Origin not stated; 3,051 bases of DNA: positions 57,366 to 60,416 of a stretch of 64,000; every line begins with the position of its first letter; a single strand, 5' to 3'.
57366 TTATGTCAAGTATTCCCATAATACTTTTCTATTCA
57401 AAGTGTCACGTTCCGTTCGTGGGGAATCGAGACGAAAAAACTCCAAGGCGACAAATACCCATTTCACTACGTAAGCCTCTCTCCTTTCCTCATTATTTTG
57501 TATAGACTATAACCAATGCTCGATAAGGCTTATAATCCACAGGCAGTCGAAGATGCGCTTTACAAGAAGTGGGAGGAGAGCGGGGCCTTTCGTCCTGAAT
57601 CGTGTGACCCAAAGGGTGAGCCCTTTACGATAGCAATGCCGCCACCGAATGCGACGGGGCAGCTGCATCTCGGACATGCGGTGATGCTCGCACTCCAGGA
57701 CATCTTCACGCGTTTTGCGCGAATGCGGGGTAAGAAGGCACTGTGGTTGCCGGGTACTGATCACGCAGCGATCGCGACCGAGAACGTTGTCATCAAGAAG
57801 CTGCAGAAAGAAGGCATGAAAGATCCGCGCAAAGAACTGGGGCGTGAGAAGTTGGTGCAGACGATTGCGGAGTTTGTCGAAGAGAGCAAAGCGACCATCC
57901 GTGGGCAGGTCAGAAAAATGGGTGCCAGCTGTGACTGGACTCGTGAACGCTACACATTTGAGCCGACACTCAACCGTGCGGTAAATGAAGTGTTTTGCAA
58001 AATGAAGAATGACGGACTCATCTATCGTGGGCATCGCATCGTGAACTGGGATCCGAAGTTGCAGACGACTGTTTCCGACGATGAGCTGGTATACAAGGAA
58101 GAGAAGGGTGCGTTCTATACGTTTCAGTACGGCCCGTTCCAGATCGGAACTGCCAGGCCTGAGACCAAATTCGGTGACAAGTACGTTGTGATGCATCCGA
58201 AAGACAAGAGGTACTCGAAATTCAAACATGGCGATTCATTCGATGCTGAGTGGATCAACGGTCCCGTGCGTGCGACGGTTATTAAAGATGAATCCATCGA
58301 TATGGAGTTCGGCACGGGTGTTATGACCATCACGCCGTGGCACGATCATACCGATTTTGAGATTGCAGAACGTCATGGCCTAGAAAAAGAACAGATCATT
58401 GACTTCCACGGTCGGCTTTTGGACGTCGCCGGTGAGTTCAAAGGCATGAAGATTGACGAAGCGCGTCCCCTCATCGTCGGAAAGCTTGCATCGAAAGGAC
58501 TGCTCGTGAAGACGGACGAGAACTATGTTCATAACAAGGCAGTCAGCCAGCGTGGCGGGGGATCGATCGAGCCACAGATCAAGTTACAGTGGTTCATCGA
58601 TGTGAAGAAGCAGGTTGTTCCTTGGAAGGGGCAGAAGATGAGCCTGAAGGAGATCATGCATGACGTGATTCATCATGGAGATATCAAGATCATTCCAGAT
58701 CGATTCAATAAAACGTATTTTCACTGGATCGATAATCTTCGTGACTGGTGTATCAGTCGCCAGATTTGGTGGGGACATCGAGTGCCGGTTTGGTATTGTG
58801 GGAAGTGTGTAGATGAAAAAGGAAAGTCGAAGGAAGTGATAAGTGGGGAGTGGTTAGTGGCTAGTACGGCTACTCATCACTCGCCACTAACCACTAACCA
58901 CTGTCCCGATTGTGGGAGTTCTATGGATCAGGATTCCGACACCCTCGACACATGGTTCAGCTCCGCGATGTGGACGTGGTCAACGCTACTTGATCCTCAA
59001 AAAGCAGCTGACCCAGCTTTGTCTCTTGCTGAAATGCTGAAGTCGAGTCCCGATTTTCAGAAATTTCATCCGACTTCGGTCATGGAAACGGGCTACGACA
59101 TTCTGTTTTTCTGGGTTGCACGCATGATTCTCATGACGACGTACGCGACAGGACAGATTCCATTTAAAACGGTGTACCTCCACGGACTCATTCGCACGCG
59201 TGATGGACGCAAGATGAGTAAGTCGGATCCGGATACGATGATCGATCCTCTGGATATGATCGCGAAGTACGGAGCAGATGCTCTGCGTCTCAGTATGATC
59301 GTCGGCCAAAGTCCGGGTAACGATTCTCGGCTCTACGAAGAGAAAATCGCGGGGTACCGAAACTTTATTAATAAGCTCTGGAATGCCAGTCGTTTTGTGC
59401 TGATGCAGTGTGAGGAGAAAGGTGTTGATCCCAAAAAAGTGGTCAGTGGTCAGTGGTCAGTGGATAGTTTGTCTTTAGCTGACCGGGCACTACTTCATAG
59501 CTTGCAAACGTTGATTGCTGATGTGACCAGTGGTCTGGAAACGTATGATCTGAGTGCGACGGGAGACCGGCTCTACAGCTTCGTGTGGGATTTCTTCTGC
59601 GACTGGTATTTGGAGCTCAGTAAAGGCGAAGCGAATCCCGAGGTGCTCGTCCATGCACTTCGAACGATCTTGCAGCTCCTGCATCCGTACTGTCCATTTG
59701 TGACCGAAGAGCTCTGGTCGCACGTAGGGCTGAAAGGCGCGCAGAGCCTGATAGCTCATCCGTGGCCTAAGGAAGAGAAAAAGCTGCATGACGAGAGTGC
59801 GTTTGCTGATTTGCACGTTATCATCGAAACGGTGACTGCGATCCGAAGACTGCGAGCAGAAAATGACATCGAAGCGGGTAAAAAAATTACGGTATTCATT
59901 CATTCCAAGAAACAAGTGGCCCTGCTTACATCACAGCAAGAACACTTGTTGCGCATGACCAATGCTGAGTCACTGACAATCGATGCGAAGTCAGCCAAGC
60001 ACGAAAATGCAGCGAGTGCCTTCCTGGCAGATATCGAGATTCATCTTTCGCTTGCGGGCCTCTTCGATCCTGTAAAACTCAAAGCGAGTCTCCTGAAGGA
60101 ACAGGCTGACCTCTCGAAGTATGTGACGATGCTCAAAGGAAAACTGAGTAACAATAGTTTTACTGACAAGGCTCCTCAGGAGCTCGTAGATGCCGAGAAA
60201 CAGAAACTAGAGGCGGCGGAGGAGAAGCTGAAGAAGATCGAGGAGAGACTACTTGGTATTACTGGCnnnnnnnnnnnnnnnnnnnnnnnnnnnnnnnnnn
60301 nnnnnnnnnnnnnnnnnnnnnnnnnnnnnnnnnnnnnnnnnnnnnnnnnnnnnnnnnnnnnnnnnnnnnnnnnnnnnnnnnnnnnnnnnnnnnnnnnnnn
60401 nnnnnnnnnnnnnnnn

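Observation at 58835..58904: Heptad-built palindromic element translated in frame inside valS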

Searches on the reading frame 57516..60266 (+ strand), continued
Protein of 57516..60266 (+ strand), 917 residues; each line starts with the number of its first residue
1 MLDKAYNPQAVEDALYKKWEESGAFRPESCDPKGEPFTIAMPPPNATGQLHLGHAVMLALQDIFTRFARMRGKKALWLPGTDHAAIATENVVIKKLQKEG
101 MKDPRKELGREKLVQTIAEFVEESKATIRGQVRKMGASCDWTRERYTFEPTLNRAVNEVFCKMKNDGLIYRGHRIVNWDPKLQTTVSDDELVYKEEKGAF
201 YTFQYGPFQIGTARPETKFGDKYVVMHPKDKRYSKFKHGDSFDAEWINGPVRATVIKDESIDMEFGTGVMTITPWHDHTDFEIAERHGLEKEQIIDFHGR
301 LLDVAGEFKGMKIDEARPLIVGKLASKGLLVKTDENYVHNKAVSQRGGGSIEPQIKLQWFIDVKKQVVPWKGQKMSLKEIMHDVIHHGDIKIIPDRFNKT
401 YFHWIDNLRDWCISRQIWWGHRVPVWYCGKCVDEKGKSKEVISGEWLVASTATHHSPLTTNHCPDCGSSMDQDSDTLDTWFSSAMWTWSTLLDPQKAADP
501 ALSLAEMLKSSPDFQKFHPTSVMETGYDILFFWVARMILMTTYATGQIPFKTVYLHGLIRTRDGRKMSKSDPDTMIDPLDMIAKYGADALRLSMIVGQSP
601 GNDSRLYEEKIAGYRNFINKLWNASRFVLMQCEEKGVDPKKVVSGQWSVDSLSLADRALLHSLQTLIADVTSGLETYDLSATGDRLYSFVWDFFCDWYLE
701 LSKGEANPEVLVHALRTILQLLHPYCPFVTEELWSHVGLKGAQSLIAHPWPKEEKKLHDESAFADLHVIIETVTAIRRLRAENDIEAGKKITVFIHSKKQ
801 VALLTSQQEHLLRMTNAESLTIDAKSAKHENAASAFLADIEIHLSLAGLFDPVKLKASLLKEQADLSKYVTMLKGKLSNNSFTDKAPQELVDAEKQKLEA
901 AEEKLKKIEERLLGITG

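Call 71: search_protein_families(library=pfam, proteins=[L021:5974-8244:+, L053:3-1391:-, L053:12654-13904:-, L058:4400-5731:-, L064:13483-14805:-, L035:2211-4448:-, L041:3-1529:+, L023:1569-3878:-, L023:3946-5301:-, L023:16183-17841:-], max_evalue=0.0001)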
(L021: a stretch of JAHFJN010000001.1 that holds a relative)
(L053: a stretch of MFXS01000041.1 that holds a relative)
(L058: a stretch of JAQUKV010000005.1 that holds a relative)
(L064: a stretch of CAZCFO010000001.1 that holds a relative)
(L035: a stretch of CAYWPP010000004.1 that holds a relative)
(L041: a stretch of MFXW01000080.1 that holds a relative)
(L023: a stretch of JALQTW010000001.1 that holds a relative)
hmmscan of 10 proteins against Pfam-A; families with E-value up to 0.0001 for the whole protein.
L021:5974-8244:+ (757 aa): 5 families
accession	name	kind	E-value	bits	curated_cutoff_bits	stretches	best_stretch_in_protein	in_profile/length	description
PF01138.27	RNase_PH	-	6.7e-42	143.4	25.5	2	32-162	4-130/130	3' exoribonuclease family, domain 1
PF03725.20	RNase_PH_C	-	1.7e-20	73.2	20.8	2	168-228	4-66/67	3' exoribonuclease family, domain 2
PF00575.29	S1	-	8.8e-13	48.9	22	1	655-728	1-73/74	S1 RNA binding domain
PF00013.35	KH_1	-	1.6e-09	37.8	21.5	1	593-650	2-65/66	KH domain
PF24685.1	OB_RRP5_4th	-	7e-05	23.2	31.5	0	656-730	6-84/92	RRP5 OB-fold domain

L053:3-1391:- (463 aa): 5 families
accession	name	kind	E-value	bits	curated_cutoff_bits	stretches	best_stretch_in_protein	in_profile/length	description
PF00580.27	UvrD-helicase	-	3.5e-94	315.9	23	1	18-297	1-271/271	UvrD/REP helicase N-terminal domain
PF13361.12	UvrD_C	-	9.3e-36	124.4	25.6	1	303-452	2-151/350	UvrD-like helicase C-terminal domain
PF13245.12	AAA_19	-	1.7e-21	77.2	25.1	1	22-282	1-134/134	AAA domain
PF13604.12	AAA_30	-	3.3e-07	30.7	27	0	18-81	2-66/191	AAA domain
PF01443.25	Viral_helicase1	-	1.5e-06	28.6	21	0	206-384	31-202/228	Viral superfamily 1 RNA helicase core domain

L053:12654-13904:- (417 aa): 2 families
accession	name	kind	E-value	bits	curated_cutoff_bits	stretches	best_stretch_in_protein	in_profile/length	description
PF00817.25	IMS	-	6.6e-37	127.1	23.2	1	8-154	1-148/148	impB/mucB/samB family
PF11799.13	IMS_C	-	1.4e-16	61.3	20.7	1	252-361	1-109/109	impB/mucB/samB family C-terminal domain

L058:4400-5731:- (444 aa): 2 families
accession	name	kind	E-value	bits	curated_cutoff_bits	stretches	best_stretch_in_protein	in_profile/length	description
PF00817.25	IMS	-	3.2e-40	137.9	23.2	1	38-184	1-148/148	impB/mucB/samB family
PF11799.13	IMS_C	-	1e-16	61.7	20.7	1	279-388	1-109/109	impB/mucB/samB family C-terminal domain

L064:13483-14805:- (441 aa): 2 families
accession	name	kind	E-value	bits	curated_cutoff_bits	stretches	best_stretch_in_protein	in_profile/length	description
PF00817.25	IMS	-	1.5e-36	126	23.2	1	24-170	1-148/148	impB/mucB/samB family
PF11799.13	IMS_C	-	1e-14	55.3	20.7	1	281-390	1-109/109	impB/mucB/samB family C-terminal domain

L035:2211-4448:- (746 aa): 6 families
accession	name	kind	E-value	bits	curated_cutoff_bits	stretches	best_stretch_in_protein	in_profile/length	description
PF00580.27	UvrD-helicase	-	2.4e-94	316.4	23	1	18-287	1-271/271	UvrD/REP helicase N-terminal domain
PF13361.12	UvrD_C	-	2.9e-66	224.7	25.6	1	292-628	1-347/350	UvrD-like helicase C-terminal domain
PF13245.12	AAA_19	-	1.2e-22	80.9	25.1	1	22-272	1-134/134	AAA domain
PF01443.25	Viral_helicase1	-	1.7e-09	38.3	21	0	545-627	159-227/228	Viral superfamily 1 RNA helicase core domain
PF13538.12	UvrD_C_2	-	3.3e-09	36.9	27.4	1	569-626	3-51/52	UvrD-like helicase C-terminal domain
PF13604.12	AAA_30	-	1.2e-07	32.1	27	0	18-81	2-66/191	AAA domain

L041:3-1529:+ (509 aa): 4 families
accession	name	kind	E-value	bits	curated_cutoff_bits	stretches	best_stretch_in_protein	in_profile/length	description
PF01138.27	RNase_PH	-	1.1e-20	74.8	25.5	1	99-233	1-130/130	3' exoribonuclease family, domain 1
PF00575.29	S1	-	4.4e-12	46.6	22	1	398-471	2-74/74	S1 RNA binding domain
PF00013.35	KH_1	-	2.4e-10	40.5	21.5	1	335-392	2-65/66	KH domain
PF24685.1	OB_RRP5_4th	-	4.2e-05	23.9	31.5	0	398-472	6-84/92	RRP5 OB-fold domain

L023:1569-3878:- (770 aa): 6 families
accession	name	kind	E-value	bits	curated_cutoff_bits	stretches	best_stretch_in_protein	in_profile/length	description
PF00580.27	UvrD-helicase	-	2.5e-91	306.6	23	1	41-310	1-271/271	UvrD/REP helicase N-terminal domain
PF13361.12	UvrD_C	-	3.2e-71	241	25.6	1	315-650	1-348/350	UvrD-like helicase C-terminal domain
PF13245.12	AAA_19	-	2.9e-22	79.7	25.1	1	45-295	1-134/134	AAA domain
PF01443.25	Viral_helicase1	-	9.5e-10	39.1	21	0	584-648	172-227/228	Viral superfamily 1 RNA helicase core domain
PF13538.12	UvrD_C_2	-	3.4e-09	36.8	27.4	1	590-647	3-51/52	UvrD-like helicase C-terminal domain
PF13604.12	AAA_30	-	2.8e-07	30.9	27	1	41-104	2-66/191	AAA domain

L023:3946-5301:- (452 aa): 0 families

L023:16183-17841:- (553 aa): 2 families
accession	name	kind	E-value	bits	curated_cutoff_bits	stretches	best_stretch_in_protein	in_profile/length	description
PF03816.19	LytR_cpsA_psr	-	8.5e-30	104.3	24.6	1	163-330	2-149/150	LytR_cpsA_psr family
PF13399.11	LytR_C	-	3.2e-06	28.4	22.2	1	446-541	3-86/86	LytR cell envelope-related transcriptional attenuator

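Call 75: find_encoding_contigs(protein=P0001, flank=1000, max_places=2)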
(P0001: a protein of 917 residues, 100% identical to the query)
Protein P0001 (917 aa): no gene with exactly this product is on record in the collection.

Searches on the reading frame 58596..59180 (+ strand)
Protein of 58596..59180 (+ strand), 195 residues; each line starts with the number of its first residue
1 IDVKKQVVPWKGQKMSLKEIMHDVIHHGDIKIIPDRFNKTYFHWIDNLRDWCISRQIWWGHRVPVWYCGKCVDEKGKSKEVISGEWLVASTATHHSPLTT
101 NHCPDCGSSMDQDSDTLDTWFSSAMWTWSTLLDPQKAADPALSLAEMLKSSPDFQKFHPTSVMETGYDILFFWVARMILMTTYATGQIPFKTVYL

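Call 39: search_solved_structures(query=window:58596-59180:+, show_alignments=2, max_evalue=0.00001)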
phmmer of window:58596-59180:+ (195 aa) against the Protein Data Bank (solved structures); distinct sequences matched with E-value up to 0.00001: 14.
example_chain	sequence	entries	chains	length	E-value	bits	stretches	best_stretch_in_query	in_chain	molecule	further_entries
1gax_A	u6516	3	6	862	6.9e-28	100.7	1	18-195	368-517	VALYL-TRNA SYNTHETASE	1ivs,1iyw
8c8v_A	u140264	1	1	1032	4.2e-09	39.3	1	25-193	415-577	Isoleucine--tRNA ligase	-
8c8u_A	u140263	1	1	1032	4.2e-09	39.3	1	25-193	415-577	Isoleucine--tRNA ligase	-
8c9d_A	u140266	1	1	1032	4.2e-09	39.3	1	25-193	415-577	Isoleucine--tRNA ligase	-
8c8w_A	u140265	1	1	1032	4.2e-09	39.3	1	25-193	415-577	Isoleucine--tRNA ligase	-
1ile_A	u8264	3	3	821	5.6e-08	35.6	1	29-134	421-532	ISOLEUCYL-TRNA SYNTHETASE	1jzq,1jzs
6q89_A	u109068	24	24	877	1.1e-07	34.7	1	47-135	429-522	Leucine--tRNA ligase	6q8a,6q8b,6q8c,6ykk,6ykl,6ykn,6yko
7nu1_A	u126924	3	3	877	1.1e-07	34.7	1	47-135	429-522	Leucine--tRNA ligase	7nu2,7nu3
7nua_A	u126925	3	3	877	1.1e-07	34.7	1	47-135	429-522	Leucine--tRNA ligase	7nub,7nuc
7nty_A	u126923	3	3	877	1.1e-07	34.7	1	47-135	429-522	Leucine--tRNA ligase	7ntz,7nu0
2v0c_A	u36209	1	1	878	6e-07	32.3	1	47-136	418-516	AMINOACYL-TRNA SYNTHETASE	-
1h3n_A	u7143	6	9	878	6e-07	32.3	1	47-136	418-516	LEUCYL-TRNA SYNTHETASE | AMINOACYL-TRNA SYNTHETASE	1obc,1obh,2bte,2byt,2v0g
5ah5_A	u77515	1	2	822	2.6e-06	30.2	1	47-128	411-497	LEUCINE--TRNA LIGASE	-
9w01_B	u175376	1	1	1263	4.1e-06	29.6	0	33-193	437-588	Isoleucine--tRNA ligase, cytoplasmic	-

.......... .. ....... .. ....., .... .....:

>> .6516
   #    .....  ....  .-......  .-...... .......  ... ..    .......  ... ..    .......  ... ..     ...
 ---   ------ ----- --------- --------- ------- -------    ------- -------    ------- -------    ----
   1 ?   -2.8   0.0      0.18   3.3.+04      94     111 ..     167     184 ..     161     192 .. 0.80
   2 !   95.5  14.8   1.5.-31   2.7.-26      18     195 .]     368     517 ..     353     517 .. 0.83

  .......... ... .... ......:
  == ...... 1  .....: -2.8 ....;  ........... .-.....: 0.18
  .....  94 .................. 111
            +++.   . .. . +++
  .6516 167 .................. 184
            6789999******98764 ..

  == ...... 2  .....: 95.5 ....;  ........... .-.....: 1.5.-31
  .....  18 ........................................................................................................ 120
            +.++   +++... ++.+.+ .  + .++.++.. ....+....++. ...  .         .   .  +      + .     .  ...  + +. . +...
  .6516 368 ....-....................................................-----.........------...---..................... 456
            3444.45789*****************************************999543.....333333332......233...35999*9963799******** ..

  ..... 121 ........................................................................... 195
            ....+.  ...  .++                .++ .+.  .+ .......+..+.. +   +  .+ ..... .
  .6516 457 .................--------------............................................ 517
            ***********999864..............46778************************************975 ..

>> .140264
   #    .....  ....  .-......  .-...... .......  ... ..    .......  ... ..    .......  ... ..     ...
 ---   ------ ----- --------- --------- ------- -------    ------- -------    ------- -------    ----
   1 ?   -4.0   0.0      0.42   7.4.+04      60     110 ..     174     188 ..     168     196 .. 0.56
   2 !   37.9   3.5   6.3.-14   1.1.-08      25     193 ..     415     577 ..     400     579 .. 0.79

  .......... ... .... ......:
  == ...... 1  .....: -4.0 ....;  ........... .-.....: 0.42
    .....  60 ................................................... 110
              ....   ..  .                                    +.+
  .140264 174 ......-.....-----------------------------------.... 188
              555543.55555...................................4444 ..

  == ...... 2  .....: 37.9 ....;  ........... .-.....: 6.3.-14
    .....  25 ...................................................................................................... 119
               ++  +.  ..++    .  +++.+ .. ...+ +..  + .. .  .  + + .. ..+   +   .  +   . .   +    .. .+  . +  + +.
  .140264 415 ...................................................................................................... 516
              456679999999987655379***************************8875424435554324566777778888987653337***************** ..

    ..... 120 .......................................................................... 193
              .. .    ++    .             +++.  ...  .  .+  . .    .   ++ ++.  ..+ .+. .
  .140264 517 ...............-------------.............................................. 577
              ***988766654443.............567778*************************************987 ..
